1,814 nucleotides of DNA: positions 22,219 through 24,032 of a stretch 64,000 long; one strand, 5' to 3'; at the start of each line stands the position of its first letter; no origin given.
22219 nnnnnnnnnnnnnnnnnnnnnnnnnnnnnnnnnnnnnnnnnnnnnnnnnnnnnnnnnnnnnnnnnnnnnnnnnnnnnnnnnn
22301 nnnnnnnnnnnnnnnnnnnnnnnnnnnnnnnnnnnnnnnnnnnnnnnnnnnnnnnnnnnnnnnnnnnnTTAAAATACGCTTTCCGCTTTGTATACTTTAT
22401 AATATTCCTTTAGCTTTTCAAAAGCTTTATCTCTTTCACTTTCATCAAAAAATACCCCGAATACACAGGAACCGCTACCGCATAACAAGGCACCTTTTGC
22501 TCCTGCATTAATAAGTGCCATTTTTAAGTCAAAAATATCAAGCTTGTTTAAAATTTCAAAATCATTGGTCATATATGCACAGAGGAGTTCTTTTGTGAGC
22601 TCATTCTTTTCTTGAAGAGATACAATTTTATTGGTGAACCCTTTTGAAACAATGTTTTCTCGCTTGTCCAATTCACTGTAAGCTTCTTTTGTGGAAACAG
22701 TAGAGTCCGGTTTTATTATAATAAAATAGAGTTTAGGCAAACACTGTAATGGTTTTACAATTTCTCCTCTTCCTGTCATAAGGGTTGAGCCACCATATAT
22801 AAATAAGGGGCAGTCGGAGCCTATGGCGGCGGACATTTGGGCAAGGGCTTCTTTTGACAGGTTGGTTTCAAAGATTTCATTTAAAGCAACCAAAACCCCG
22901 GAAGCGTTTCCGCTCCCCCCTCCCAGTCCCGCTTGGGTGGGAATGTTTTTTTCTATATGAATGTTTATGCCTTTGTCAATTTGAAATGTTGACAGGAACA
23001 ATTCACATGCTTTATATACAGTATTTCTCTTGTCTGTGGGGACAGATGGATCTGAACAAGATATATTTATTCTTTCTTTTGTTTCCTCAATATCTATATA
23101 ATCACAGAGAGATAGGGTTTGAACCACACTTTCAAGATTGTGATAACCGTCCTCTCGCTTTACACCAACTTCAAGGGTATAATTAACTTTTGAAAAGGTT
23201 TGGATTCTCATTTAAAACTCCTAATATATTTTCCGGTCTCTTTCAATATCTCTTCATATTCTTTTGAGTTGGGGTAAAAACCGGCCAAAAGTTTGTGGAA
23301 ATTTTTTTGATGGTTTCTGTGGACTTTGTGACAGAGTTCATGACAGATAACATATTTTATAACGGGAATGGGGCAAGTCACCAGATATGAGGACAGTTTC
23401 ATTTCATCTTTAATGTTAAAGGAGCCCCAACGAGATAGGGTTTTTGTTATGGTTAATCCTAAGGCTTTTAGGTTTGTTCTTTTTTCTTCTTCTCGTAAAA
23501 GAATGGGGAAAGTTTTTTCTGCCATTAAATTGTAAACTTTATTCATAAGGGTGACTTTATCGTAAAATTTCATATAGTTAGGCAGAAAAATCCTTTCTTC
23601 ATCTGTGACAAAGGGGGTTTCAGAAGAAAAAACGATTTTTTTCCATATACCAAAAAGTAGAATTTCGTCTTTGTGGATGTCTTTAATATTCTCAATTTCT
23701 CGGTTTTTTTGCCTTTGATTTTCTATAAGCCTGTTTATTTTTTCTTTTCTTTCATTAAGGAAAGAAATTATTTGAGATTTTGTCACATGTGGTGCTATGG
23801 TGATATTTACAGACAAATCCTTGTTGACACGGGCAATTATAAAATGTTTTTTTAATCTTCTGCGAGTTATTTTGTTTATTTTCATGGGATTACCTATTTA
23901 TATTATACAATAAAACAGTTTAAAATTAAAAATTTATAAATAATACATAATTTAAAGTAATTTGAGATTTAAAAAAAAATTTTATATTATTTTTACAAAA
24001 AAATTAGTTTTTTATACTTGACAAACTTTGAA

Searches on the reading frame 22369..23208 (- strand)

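Call 14: search_protein_families(library=pfam, proteins=[window:22369-23208:-], max_evalue=0.001)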
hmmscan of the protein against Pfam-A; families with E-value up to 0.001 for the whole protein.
window:22369-23208:- (279 aa): 2 families
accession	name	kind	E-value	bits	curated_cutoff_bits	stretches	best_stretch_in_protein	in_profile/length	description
PF00288.32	GHMP_kinases_N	-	1.5e-18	67.2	22.3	1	62-140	1-87/87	GHMP kinases N terminal domain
PF08544.19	GHMP_kinases_C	-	1.4e-08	35.5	21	1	228-271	39-84/85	GHMP kinases C terminal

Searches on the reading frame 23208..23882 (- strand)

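Call 14: search_protein_families(library=pfam, proteins=[window:23208-23882:-], max_evalue=0.001)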
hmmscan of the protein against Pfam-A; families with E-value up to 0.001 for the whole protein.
window:23208-23882:- (224 aa): 2 families
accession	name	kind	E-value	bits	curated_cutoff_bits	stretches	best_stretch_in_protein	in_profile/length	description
PF01863.23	YgjP-like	-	4.6e-33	115.4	26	1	16-215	4-206/207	YgjP-like, metallopeptidase domain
PF08325.16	WLM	-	2.6e-05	24.8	26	1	171-201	79-109/190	WLM domain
